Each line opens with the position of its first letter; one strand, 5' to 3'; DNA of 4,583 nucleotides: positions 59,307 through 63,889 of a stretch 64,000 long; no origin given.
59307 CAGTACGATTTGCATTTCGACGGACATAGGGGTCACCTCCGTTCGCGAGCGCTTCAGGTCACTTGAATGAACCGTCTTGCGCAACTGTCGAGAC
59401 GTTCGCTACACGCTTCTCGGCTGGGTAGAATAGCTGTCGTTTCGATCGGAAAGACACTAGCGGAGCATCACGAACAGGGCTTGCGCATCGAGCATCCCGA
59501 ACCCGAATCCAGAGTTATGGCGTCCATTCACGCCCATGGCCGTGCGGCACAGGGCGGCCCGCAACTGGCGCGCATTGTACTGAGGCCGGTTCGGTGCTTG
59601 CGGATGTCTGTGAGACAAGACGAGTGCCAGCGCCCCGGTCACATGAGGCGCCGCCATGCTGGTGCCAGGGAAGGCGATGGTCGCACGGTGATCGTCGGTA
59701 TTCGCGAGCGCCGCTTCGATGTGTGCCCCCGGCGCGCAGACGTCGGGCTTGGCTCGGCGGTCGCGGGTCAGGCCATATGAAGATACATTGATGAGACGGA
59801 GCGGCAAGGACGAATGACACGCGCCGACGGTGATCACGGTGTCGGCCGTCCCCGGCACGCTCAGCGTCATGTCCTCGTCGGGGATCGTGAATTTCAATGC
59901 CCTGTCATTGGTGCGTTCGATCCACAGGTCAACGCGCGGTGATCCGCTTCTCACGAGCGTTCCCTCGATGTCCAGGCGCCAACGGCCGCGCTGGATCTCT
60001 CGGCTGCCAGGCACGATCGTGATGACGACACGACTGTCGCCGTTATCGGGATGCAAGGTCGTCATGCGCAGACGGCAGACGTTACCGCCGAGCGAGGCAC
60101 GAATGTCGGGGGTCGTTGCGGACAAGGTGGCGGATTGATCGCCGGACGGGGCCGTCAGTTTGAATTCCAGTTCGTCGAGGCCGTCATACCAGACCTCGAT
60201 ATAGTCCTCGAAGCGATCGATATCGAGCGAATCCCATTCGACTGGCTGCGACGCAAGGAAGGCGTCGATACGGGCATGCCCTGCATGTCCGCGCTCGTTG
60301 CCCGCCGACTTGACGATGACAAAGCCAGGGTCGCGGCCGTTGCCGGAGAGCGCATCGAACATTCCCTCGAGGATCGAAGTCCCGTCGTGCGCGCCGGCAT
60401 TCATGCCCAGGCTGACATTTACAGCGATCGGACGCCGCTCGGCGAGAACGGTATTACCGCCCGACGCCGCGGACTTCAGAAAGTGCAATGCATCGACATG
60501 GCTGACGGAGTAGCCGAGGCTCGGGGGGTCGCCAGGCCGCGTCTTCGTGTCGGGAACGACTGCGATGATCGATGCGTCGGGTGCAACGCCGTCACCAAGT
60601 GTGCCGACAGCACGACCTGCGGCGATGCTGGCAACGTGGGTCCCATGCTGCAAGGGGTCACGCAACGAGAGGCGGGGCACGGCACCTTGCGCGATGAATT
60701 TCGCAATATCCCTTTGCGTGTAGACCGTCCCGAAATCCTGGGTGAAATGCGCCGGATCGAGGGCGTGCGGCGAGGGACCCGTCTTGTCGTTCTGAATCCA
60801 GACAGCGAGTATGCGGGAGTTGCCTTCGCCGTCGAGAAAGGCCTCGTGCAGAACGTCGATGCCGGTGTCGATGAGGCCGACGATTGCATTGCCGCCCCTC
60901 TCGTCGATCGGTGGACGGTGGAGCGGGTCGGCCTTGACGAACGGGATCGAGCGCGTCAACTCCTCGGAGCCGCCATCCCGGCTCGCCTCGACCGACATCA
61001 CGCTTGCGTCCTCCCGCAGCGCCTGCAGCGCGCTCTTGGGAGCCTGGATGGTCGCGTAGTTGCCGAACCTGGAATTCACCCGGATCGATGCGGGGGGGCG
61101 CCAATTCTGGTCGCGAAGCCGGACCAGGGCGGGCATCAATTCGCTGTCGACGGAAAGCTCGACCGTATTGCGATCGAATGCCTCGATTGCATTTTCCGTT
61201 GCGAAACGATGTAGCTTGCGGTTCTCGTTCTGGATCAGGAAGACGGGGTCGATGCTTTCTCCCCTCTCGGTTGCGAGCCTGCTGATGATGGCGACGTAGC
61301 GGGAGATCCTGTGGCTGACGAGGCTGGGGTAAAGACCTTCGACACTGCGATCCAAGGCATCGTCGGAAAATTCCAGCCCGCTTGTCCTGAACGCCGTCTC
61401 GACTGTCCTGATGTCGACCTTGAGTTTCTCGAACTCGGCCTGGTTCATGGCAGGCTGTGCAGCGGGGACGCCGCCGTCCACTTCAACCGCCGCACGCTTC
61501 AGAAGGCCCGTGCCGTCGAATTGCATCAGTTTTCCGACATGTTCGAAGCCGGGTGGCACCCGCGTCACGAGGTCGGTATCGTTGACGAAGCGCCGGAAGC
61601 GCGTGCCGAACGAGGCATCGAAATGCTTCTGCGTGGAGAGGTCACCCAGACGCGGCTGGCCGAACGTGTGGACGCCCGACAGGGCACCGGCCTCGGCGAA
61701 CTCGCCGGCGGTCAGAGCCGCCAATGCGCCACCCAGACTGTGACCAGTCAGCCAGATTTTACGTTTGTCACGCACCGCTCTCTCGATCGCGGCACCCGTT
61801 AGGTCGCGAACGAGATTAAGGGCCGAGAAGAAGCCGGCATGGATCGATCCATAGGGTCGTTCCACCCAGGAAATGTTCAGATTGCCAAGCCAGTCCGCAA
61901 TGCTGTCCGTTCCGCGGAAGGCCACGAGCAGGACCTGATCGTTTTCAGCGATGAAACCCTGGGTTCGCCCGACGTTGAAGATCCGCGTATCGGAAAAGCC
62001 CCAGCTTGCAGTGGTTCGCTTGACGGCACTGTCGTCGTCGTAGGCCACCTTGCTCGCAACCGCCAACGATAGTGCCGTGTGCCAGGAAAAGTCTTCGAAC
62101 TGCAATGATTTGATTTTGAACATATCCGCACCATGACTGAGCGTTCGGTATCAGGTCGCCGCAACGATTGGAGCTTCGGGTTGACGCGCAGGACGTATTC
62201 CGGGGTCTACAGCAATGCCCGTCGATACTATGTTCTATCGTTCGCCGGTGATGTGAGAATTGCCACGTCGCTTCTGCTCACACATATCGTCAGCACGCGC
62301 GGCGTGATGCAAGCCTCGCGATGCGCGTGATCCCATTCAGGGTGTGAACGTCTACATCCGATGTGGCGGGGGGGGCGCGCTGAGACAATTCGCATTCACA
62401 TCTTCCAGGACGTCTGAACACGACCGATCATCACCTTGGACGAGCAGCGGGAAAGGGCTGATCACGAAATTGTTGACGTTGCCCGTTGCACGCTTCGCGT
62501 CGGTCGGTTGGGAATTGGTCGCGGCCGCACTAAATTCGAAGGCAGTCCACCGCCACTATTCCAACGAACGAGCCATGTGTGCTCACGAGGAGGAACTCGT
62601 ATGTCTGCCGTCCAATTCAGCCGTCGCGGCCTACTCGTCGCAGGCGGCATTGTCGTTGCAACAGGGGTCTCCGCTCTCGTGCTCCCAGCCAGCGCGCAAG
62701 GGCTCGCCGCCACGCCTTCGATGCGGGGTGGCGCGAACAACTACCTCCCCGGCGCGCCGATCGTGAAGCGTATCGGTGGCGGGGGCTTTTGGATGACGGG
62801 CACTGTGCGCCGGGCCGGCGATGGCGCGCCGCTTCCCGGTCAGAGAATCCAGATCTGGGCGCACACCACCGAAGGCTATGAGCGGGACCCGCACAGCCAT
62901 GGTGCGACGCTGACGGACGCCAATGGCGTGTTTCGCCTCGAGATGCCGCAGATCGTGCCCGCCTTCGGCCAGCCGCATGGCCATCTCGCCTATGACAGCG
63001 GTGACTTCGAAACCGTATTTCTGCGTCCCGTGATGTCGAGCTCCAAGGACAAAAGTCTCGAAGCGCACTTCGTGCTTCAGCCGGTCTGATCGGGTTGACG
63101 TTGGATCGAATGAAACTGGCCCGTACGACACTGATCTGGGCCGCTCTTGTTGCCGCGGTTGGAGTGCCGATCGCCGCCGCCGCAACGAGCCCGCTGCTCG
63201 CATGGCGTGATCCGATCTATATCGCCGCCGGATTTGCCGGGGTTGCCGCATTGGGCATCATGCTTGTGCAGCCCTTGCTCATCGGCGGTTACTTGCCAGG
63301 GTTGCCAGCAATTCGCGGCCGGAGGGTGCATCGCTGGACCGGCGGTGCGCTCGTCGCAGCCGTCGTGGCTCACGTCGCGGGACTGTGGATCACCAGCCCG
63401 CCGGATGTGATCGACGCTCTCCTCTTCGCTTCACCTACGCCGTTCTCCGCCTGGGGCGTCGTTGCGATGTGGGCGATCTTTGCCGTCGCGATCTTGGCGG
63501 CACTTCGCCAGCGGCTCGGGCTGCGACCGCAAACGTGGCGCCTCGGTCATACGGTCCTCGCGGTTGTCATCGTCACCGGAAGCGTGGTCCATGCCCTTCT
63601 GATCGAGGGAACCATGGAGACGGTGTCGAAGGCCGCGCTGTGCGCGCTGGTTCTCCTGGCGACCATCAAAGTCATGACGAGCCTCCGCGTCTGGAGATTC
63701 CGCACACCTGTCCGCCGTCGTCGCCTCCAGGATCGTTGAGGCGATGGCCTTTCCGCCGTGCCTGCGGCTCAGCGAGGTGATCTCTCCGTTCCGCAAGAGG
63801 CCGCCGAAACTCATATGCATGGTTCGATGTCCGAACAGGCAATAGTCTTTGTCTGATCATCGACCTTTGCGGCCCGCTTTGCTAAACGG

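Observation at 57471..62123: Three-gene module: cytosolic lipase_3-subtilase fusion, small secreted Cys-rich protein, and trypsin-like protease-TM-Cys-rich protein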

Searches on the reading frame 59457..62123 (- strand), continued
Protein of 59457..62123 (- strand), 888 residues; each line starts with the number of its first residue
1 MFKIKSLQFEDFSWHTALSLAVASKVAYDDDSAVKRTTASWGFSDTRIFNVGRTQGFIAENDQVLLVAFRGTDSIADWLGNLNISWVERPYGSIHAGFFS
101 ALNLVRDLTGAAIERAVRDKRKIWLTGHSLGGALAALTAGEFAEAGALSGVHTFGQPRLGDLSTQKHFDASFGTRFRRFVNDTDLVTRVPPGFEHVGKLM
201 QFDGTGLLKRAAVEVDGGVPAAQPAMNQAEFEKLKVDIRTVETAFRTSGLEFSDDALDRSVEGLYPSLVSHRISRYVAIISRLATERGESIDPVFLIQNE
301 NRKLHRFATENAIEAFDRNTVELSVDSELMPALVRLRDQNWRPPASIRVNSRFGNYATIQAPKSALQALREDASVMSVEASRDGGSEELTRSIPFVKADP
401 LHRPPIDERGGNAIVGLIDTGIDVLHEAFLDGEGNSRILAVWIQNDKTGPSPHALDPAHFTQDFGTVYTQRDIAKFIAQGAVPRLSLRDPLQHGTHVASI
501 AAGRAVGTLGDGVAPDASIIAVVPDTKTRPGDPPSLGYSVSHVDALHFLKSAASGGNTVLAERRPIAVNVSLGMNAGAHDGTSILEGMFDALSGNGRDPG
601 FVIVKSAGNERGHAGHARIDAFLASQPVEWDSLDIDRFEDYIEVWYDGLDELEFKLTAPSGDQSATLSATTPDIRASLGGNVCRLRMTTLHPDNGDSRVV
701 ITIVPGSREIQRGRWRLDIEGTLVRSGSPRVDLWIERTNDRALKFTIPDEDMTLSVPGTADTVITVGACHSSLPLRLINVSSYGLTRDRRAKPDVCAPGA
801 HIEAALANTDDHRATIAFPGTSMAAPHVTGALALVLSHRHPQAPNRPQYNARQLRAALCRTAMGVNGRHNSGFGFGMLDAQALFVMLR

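Call 95: search_solved_structures(query=L084:8746-10173:+, max_evalue=1, show_alignments=1)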
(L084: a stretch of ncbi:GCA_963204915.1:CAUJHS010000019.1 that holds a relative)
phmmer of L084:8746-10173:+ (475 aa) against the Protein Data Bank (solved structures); distinct sequences matched with E-value up to 1: 20.
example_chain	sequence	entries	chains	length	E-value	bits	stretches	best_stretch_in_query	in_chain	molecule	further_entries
7anv_A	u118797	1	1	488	1.3e-37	133.1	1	2-467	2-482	ancestral D-type dye decolorizing peroxidase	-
8re3_A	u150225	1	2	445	5e-34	121.3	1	3-423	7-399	Peroxidase, putative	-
8re2_A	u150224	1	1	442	1e-32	117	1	3-423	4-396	Peroxidase, putative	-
6fsk_A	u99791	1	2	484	1.2e-28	103.6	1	166-468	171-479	DyP-type peroxidase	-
6fsl_A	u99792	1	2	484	7.3e-28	101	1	166-468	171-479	DyP-type peroxidase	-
5ikd_A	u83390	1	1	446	1.8e-27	99.7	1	187-467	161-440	Dye-decolorizing peroxidase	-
4au9_A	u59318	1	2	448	6e-27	97.9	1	187-467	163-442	DYP-TYPE PEROXIDASE I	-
4w7k_A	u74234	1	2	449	1.2e-26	96.9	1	187-467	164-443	Dye-decolorizing peroxidase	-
4w7n_A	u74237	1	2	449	2.6e-26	95.8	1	187-467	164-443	Dye-decolorizing peroxidase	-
4w7j_A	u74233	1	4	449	2.7e-26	95.8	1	187-467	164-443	Dye-decolorizing peroxidase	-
4uzi_A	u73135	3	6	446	3.4e-26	95.5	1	187-467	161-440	DYE-DECOLORIZING PEROXIDASE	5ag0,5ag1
4w7m_A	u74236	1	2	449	5.6e-26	94.7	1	187-467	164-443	Dye-decolorizing peroxidase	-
2d3q_A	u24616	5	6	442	9.7e-26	94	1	7-468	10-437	Decolorizing Peroxidase | DyP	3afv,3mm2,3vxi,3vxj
5ikg_A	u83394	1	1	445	1.2e-25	93.7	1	187-467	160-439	Dye-decolorizing peroxidase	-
4w7l_A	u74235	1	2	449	1.2e-25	93.6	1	187-467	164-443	Dye-decolorizing peroxidase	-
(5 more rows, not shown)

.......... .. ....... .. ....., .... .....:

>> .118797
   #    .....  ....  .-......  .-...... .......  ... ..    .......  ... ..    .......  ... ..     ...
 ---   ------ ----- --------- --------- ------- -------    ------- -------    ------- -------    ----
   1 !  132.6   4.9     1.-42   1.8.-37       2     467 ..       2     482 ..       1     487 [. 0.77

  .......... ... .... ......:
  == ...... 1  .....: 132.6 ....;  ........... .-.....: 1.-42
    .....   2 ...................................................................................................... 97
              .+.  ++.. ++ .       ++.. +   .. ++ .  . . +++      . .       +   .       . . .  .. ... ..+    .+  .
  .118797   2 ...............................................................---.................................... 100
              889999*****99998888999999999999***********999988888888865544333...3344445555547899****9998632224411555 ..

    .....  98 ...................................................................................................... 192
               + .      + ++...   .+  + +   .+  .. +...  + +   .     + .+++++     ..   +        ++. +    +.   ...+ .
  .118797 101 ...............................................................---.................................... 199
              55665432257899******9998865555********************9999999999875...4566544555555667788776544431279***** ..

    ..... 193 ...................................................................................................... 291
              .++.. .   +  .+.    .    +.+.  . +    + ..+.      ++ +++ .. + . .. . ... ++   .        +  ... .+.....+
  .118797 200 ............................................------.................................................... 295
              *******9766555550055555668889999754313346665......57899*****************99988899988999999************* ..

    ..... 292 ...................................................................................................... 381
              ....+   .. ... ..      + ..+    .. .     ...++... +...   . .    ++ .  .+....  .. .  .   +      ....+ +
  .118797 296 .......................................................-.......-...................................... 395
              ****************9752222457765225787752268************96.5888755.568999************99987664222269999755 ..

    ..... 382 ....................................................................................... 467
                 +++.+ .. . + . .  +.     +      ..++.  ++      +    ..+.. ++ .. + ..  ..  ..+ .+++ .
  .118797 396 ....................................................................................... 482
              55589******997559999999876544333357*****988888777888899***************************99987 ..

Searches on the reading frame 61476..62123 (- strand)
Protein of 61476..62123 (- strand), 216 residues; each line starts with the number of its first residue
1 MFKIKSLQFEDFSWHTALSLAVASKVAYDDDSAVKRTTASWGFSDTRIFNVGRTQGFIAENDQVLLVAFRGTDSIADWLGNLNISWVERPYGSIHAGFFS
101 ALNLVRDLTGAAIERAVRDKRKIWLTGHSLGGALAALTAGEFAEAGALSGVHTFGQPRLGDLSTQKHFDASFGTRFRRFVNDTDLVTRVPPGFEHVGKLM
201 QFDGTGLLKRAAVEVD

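Call 33: find_related_loci(query=A2, collection=metagenome_contigs, flank=8000)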
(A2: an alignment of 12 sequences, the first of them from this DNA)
Query A2 (216 aa) in metagenome_contigs; peptide patterns used: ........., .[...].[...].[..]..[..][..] (x = any residue, [..] = any of these).
600 stretches matched a pattern (row limit reached: there are more); 453 encode a relative of the query (tblastn E <= 1e-3); the best 80 are kept; 80 distinct loci.
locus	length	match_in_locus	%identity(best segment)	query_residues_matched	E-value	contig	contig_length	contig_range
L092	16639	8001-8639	44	5-214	4e-49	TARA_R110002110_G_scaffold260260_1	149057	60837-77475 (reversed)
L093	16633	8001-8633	40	2-212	4e-43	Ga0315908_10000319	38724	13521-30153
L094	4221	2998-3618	42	2-209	6e-42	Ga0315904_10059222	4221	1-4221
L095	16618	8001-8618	39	2-206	2e-41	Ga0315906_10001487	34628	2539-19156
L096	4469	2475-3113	43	12-203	4e-41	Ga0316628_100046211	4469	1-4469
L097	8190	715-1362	37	2-216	4e-40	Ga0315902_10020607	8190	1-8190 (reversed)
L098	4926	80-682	38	15-209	2e-39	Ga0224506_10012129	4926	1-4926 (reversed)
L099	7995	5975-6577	39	15-209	5e-39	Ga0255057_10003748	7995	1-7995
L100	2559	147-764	39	14-216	4e-39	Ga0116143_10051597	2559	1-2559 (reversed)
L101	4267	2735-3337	37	12-208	2e-34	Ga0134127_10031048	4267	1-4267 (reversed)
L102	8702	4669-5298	39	12-206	8e-34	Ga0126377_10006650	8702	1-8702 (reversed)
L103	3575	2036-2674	39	5-202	6e-34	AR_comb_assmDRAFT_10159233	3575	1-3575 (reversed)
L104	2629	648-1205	38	16-208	2e-33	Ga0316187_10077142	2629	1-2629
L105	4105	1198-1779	39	12-197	6e-33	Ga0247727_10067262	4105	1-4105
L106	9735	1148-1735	34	14-207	3e-32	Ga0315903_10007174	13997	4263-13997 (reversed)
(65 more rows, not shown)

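Call 69: search_protein_families(library=pfam, proteins=[L092:10430-11536:+, L092:6475-7806:+, L092:11580-12551:-], max_evalue=0.001)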
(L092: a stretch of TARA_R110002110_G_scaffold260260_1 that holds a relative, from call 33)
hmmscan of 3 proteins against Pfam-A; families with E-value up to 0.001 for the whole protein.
L092:10430-11536:+ (368 aa): 0 families

L092:6475-7806:+ (443 aa): 1 family
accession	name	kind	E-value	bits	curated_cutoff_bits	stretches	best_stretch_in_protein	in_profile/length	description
PF00296.26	Bac_luciferase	-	1.1e-29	104.3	27.9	1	66-364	20-267/314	Luciferase-like monooxygenase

L092:11580-12551:- (323 aa): 1 family
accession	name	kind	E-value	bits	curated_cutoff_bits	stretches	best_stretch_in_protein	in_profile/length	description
PF03069.20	FmdA_AmdA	-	3.7e-36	125.3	27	2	166-310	203-369/373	Acetamidase/Formamidase family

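Call 80: find_related_loci(query=A2, collection=viral_contigs, flank=8000)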
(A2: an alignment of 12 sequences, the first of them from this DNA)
Query A2 (216 aa) in viral_contigs; peptide patterns used: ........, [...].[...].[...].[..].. (x = any residue, [..] = any of these).
600 stretches matched a pattern (row limit reached: there are more); 472 encode a relative of the query (tblastn E <= 1e-3); the best 80 are kept; 80 distinct loci.
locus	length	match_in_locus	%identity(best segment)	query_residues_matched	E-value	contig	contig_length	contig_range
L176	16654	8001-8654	33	12-206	2e-27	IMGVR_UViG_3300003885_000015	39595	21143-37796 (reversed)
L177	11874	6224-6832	31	11-213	1e-25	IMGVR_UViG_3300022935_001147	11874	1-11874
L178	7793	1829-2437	31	11-213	1e-25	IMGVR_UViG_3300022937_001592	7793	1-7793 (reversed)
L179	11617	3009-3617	31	11-213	1e-25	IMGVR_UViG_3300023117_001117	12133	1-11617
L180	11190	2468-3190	32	2-208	2e-25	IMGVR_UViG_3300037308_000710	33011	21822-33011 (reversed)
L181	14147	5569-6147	32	19-210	2e-25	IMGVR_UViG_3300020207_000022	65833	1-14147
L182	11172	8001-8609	30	11-213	4e-25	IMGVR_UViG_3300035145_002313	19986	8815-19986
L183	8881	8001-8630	32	2-210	7e-25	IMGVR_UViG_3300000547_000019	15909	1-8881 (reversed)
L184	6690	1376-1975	31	10-210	9e-25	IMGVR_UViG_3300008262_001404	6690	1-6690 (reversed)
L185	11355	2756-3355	31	10-210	1e-24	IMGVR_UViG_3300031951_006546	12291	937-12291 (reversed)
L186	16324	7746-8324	33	21-206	3e-24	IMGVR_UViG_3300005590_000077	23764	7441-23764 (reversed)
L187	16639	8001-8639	31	6-212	4e-24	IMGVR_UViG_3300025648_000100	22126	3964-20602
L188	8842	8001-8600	31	10-210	4e-24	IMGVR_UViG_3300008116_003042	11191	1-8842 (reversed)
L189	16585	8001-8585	35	10-206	7e-24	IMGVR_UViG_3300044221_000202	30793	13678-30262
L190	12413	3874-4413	35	16-197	2e-23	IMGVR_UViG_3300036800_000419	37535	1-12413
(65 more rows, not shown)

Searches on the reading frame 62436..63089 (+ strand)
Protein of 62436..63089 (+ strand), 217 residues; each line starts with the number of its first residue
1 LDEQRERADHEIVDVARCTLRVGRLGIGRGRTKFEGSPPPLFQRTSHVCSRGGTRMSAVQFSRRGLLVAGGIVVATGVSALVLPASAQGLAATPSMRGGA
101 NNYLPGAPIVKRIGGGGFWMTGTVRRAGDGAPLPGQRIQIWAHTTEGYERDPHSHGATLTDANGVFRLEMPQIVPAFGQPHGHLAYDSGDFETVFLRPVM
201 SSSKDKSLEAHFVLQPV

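Call 3: search_protein_families(library=pfam, proteins=[window:62436-63089:+], max_evalue=0.01)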
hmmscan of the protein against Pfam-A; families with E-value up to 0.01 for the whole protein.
window:62436-63089:+ (217 aa): 2 families
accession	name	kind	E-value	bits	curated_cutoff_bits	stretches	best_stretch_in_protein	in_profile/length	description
PF13620.12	CarboxypepD_reg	-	0.0016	19.2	32.3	1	121-170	3-45/82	Carboxypeptidase regulatory-like domain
PF10670.15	DUF4198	-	0.0034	18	34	1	128-172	155-197/209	Domain of unknown function (DUF4198)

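Call 5: search_protein_families(library=ncbifam, proteins=[window:62436-63089:+], max_evalue=0.01)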
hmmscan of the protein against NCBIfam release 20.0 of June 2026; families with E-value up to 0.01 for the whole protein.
window:62436-63089:+ (217 aa): 0 families

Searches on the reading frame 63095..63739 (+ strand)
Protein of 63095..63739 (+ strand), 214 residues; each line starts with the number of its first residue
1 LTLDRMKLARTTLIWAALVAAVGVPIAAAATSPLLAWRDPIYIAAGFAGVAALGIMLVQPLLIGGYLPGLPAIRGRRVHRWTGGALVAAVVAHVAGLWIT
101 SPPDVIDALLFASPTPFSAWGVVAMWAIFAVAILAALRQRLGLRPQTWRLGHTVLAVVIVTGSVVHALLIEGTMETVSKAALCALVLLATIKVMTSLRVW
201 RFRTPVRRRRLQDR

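Call 3: search_protein_families(library=pfam, proteins=[window:63095-63739:+], max_evalue=0.01)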
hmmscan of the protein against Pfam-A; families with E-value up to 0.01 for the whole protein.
window:63095-63739:+ (214 aa): 1 family
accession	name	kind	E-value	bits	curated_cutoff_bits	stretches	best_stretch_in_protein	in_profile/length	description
PF01794.25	Ferric_reduct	-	1.3e-07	32.2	28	1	49-161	2-119/121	Ferric reductase like transmembrane component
